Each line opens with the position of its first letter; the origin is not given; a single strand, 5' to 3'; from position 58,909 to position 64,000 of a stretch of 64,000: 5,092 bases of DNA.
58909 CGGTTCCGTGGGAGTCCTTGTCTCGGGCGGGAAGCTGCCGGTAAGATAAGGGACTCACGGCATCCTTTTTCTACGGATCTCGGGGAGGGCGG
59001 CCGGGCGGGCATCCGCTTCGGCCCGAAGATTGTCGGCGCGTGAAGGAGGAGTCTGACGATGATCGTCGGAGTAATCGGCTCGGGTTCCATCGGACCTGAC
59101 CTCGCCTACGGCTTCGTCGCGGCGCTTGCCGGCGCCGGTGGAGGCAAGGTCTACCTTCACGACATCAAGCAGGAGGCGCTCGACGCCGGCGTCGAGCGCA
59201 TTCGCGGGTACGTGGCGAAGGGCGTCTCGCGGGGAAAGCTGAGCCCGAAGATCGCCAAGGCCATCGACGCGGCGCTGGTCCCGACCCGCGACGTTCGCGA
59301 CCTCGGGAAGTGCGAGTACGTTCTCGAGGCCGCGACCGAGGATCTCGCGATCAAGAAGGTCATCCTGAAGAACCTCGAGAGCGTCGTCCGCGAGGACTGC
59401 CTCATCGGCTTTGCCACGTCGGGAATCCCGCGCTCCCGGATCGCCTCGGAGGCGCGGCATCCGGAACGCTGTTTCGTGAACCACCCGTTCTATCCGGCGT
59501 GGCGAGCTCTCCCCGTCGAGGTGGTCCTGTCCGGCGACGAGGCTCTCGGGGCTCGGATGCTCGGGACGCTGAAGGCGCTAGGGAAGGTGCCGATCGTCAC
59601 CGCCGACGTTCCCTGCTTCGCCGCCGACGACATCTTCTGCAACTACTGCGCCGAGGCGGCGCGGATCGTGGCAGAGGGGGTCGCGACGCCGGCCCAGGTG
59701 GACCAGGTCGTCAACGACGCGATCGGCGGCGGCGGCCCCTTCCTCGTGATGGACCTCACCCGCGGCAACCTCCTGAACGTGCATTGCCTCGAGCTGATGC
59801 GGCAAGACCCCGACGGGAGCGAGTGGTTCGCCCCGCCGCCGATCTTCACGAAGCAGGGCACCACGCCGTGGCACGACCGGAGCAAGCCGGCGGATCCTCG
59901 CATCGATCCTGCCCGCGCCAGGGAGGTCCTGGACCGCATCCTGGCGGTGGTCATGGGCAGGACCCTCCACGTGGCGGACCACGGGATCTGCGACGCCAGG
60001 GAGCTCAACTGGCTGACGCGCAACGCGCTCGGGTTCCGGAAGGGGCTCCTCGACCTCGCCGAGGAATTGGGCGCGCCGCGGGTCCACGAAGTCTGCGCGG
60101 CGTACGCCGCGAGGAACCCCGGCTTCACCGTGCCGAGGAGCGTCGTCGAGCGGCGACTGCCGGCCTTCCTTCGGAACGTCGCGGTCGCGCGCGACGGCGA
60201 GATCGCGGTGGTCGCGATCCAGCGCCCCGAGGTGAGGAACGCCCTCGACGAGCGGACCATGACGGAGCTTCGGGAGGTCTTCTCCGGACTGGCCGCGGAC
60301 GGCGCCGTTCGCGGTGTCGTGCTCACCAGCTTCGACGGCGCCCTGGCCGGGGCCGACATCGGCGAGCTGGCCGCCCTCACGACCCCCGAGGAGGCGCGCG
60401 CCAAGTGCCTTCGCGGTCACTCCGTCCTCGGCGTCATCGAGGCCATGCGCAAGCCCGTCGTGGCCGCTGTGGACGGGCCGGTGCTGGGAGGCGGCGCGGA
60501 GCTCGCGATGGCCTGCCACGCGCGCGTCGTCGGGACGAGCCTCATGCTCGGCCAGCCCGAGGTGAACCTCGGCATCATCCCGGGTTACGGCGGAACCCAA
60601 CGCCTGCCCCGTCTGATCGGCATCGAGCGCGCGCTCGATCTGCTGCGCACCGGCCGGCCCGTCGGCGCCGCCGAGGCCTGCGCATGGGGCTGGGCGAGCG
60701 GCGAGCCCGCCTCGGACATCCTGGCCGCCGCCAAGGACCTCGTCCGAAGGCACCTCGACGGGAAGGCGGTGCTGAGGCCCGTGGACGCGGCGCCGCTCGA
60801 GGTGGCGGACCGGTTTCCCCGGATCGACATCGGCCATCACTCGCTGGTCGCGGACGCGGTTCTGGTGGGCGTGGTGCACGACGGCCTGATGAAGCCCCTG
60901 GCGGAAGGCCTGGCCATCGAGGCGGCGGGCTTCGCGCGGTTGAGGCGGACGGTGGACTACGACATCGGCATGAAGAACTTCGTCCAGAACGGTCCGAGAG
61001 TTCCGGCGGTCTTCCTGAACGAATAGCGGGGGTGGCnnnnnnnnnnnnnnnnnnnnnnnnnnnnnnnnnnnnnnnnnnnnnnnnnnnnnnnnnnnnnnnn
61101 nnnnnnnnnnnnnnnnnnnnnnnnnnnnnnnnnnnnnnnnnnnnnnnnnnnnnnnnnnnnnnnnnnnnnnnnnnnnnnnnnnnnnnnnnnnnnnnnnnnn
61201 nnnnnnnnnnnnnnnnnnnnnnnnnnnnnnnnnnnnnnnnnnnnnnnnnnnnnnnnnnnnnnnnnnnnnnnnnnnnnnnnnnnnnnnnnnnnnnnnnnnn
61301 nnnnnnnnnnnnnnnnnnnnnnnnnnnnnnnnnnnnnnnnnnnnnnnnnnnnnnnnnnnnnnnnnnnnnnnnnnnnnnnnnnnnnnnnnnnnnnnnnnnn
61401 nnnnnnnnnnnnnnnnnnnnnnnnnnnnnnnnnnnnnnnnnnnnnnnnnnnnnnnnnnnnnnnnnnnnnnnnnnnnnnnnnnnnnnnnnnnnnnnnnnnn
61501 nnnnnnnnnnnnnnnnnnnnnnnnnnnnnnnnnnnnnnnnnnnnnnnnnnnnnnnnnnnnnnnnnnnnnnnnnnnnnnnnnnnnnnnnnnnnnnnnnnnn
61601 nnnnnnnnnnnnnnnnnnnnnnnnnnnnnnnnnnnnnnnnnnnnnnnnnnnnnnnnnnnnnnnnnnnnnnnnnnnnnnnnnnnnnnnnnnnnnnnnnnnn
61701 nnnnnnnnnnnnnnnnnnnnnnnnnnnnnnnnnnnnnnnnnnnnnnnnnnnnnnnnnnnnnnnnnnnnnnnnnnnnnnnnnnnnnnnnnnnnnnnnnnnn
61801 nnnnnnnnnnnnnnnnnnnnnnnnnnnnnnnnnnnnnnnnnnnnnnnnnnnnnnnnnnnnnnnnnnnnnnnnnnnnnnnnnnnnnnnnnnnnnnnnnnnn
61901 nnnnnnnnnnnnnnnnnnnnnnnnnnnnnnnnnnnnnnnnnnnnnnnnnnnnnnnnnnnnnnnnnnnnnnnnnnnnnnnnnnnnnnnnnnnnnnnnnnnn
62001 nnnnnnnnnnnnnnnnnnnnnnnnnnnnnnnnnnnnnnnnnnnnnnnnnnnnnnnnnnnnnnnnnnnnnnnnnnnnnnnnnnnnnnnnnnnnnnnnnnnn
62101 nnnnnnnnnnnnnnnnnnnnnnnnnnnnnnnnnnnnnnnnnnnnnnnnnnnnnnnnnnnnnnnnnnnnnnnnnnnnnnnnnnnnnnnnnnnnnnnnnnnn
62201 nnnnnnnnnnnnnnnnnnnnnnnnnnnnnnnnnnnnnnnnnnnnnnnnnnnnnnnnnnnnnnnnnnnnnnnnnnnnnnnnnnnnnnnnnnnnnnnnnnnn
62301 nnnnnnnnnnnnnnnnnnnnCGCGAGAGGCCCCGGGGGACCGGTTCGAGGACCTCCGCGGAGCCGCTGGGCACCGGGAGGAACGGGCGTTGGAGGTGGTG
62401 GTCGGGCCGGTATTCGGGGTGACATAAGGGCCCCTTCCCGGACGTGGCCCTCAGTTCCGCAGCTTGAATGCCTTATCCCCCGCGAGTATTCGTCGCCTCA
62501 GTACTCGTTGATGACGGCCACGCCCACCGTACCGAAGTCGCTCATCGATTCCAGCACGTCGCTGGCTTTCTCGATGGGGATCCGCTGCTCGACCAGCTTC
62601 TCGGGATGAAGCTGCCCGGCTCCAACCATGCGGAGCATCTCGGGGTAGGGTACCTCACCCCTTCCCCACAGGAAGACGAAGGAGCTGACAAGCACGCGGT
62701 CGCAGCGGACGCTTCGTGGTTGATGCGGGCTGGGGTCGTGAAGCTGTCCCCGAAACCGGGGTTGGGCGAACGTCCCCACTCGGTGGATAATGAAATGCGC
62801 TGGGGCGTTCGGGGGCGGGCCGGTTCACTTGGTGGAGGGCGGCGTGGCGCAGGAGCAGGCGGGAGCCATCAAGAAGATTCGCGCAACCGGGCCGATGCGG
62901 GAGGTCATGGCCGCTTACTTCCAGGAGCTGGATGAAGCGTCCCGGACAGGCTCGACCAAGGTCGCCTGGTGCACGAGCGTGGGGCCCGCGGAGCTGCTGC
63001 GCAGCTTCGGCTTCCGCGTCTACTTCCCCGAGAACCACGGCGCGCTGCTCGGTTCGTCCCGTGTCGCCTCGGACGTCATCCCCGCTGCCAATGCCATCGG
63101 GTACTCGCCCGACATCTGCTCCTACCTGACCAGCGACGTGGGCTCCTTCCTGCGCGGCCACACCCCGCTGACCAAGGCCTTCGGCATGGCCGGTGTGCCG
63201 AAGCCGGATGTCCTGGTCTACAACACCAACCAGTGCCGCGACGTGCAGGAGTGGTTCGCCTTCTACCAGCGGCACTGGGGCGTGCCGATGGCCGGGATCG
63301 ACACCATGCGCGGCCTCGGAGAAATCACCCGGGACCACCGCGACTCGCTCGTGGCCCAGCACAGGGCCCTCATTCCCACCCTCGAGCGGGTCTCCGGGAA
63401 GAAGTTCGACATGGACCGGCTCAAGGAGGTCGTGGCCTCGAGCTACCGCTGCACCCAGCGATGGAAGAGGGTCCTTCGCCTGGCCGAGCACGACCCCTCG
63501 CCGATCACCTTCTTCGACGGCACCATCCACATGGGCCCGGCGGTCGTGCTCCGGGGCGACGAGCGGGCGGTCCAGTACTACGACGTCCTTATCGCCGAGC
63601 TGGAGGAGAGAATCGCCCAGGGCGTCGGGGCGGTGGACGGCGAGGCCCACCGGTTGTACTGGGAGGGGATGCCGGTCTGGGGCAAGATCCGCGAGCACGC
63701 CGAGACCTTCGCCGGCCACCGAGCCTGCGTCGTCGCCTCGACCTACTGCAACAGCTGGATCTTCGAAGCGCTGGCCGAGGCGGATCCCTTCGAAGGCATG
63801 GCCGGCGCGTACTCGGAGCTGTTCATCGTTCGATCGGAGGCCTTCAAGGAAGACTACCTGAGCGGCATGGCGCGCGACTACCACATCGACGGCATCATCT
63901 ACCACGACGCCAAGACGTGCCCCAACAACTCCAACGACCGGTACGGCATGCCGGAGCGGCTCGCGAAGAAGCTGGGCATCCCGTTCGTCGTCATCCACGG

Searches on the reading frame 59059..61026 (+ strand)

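Call 16: search_protein_families(library=pfam, proteins=[window:59059-61026:+], max_evalue=0.00001)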
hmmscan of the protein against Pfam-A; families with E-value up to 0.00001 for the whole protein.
window:59059-61026:+ (655 aa): 4 families
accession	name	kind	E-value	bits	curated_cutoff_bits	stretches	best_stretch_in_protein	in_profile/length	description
PF00378.25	ECH_1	-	2.5e-36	125.7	27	1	380-545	4-169/251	Enoyl-CoA hydratase/isomerase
PF02737.24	3HCDH_N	-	2.3e-30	106.3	22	1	3-183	2-179/180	3-hydroxyacyl-CoA dehydrogenase, NAD binding domain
PF16113.10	ECH_2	-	1.1e-22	81.4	27.2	1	383-555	2-177/335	Enoyl-CoA hydratase/isomerase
PF00725.27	3HCDH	-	7.6e-12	46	22.1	0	187-263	2-77/97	3-hydroxyacyl-CoA dehydrogenase, C-terminal domain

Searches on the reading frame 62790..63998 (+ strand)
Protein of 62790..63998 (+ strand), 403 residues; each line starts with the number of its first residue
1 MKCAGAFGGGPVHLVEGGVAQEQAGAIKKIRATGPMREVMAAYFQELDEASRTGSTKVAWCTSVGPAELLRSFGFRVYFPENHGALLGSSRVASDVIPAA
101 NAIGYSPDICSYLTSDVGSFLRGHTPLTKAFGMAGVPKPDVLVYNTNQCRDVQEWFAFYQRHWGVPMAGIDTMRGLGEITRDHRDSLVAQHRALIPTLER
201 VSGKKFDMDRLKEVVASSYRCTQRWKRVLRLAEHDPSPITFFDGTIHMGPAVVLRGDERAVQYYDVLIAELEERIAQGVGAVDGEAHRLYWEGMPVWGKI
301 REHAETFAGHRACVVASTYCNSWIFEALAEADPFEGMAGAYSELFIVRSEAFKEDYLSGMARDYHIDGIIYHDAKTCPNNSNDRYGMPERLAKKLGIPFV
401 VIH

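Call 28: search_protein_families(library=pfam, proteins=[window:62790-63998:+], max_evalue=0.00001)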
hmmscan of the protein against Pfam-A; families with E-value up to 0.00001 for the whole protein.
window:62790-63998:+ (403 aa): 1 family
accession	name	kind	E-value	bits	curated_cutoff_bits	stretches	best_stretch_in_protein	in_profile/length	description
PF06050.19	HGD-D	-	6.4e-56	190.8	28.4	1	64-402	3-319/342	2-hydroxyglutaryl-CoA dehydratase, D-component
